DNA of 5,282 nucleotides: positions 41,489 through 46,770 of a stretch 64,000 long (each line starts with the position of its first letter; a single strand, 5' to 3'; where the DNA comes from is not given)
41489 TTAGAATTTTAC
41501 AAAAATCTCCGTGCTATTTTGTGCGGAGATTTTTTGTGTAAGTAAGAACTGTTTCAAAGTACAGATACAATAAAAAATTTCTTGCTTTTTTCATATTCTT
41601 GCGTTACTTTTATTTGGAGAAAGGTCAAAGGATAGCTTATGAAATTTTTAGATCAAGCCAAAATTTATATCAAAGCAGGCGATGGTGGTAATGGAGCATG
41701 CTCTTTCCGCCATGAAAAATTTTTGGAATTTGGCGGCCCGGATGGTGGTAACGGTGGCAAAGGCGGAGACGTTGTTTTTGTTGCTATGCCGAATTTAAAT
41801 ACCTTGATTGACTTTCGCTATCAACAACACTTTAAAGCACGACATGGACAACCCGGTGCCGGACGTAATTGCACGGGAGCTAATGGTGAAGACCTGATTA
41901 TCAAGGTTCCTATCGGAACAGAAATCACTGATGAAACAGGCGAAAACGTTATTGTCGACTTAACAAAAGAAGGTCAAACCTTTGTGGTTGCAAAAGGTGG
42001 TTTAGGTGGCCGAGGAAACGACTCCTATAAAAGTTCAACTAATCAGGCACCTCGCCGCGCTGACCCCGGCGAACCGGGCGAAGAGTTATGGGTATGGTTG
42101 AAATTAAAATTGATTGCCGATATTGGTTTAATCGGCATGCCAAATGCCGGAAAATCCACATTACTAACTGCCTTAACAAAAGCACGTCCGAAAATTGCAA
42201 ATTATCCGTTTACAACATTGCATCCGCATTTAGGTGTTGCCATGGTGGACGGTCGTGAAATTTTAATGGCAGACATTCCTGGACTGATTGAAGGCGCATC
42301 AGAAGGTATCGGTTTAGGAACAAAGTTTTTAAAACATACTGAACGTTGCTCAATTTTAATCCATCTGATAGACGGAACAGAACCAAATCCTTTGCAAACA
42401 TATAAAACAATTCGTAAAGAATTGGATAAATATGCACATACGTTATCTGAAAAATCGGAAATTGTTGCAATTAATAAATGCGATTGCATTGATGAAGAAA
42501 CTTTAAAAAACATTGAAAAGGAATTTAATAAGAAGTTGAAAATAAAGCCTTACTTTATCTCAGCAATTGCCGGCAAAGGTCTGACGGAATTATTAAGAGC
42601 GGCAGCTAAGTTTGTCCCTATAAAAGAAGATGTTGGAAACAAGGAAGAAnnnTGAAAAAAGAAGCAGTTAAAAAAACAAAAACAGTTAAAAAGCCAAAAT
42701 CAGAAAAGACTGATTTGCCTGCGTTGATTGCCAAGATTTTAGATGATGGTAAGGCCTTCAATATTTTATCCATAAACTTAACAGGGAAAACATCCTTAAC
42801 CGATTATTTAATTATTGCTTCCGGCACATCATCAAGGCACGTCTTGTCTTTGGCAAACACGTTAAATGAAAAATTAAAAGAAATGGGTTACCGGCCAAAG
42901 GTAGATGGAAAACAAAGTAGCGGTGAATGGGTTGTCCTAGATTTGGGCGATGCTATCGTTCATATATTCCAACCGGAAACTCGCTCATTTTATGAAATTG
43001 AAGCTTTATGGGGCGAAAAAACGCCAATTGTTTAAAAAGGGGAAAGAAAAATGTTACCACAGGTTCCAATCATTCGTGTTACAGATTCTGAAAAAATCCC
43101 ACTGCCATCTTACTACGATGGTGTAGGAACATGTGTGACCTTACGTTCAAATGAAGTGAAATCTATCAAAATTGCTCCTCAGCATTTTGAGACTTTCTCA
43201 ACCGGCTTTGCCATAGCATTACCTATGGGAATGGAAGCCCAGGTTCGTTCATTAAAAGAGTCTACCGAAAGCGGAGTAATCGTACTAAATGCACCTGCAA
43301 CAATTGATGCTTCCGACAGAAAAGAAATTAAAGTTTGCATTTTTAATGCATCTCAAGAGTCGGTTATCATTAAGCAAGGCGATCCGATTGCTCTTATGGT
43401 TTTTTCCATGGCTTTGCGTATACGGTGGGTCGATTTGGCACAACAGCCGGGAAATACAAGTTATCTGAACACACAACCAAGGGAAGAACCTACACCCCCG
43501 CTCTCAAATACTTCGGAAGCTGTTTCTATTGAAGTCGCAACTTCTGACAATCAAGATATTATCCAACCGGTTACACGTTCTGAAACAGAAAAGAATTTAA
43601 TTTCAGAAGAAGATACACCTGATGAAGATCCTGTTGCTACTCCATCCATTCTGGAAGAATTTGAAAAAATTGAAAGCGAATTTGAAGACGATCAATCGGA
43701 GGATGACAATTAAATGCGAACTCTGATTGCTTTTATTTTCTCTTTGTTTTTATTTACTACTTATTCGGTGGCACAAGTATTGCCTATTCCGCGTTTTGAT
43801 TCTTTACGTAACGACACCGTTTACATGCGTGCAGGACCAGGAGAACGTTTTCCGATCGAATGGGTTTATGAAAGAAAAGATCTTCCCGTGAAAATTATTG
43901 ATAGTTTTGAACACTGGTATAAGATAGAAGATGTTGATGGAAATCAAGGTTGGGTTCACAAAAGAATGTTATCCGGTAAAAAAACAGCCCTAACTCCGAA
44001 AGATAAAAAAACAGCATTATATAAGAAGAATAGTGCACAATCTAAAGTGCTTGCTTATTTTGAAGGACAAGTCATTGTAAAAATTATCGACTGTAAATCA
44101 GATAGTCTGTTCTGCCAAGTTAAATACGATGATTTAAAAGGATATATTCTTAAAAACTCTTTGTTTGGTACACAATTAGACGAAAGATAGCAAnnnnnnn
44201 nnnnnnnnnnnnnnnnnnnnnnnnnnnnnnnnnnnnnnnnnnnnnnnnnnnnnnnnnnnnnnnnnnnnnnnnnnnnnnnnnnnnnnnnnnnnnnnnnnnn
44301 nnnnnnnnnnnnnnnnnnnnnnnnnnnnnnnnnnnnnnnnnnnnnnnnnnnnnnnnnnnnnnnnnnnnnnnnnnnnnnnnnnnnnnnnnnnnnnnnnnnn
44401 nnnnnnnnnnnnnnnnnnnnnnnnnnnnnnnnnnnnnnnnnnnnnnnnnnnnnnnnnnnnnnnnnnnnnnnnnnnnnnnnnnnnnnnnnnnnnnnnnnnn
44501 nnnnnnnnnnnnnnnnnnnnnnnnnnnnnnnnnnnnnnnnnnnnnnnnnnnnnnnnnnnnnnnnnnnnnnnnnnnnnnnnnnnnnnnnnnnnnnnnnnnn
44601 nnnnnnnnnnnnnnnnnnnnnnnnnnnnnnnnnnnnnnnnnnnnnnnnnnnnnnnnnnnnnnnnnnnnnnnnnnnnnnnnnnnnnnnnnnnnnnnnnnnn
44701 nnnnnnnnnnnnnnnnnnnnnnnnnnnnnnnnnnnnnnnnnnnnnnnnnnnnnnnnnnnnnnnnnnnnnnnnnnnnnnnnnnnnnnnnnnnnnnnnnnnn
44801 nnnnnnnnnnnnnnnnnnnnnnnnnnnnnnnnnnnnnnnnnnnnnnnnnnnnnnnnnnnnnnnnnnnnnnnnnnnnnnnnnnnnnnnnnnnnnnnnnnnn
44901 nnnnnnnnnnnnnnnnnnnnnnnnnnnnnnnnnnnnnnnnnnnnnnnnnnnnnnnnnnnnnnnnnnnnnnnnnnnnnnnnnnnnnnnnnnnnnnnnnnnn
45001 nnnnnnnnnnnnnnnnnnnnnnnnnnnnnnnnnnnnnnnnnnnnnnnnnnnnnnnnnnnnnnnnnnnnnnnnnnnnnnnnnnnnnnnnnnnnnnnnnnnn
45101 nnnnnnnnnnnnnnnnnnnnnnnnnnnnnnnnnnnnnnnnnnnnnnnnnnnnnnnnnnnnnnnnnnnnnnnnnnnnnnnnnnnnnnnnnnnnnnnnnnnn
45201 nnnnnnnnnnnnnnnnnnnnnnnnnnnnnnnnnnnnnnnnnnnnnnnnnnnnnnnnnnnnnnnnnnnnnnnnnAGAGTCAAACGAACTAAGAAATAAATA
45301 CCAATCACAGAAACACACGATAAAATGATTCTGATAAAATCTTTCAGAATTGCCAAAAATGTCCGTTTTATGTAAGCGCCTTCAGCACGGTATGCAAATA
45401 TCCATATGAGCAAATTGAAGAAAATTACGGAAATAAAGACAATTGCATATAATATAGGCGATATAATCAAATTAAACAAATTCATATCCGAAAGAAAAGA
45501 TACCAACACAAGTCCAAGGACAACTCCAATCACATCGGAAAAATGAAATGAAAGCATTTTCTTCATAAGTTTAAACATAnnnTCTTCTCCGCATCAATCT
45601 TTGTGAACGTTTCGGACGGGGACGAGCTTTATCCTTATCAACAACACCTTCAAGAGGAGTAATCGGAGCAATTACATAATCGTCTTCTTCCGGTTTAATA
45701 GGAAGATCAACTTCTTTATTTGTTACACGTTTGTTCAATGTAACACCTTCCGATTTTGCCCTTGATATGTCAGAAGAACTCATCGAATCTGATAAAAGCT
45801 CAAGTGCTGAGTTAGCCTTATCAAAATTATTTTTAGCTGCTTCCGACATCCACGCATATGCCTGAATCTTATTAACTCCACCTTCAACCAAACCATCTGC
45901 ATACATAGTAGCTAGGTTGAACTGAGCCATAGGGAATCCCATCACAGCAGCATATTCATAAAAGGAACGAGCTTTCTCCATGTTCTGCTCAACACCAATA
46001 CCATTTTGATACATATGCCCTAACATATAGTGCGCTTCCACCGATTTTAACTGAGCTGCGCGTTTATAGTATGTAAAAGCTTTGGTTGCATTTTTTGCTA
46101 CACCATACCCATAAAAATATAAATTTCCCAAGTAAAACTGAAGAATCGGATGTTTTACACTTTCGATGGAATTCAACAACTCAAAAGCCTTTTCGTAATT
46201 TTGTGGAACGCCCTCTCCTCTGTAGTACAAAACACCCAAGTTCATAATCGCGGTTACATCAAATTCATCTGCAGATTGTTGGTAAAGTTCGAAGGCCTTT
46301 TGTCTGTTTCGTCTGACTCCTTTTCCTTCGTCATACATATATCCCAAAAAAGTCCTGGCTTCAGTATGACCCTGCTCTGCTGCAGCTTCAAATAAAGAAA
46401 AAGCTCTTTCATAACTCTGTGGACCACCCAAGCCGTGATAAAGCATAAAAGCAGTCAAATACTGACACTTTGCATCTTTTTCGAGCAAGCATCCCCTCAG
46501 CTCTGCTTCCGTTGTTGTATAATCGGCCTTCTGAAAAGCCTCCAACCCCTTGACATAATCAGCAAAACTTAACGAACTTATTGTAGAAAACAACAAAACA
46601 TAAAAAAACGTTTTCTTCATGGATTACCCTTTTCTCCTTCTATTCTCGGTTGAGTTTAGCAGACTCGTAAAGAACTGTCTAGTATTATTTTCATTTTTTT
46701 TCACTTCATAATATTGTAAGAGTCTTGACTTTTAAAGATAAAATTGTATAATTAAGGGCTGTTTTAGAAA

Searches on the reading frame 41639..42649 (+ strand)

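Call 61: search_protein_families(library=pfam, proteins=[window:41639-42649:+], max_evalue=0.00001)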
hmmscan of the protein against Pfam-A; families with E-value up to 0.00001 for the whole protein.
window:41639-42649:+ (337 aa): 4 families
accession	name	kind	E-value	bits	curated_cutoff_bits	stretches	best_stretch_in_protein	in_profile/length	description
PF01018.28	GTP1_OBG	-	8.8e-64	214.2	27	1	5-158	2-155/155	GTP1/OBG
PF01926.29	MMR_HSR1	-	3.7e-27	95.1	21.9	1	162-280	2-113/113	50S ribosome-binding GTPase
PF02421.24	FeoB_N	-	3.2e-15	56.4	27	1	162-321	3-155/156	Ferrous iron transport protein B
PF00009.33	GTP_EFTU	-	1.9e-08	34.5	26.5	0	261-327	112-187/188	Elongation factor Tu GTP binding domain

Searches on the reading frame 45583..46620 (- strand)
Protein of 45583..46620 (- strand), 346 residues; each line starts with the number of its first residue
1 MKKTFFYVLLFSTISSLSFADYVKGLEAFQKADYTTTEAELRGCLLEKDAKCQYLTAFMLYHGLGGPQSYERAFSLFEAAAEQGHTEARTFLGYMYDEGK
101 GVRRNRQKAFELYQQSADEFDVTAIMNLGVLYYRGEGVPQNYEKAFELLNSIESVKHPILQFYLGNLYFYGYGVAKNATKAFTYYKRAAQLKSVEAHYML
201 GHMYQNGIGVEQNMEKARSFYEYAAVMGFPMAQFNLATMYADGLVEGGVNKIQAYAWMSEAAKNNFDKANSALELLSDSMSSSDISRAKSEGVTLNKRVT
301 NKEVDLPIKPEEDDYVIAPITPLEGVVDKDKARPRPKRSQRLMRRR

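Call 61: search_protein_families(library=pfam, proteins=[window:45583-46620:-], max_evalue=0.00001)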
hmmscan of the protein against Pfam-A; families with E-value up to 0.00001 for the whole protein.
window:45583-46620:- (346 aa): 1 family
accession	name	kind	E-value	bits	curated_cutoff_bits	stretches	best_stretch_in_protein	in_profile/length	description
PF08238.18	Sel1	-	1.3e-50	168.5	30.7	5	87-118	2-33/36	Sel1 repeat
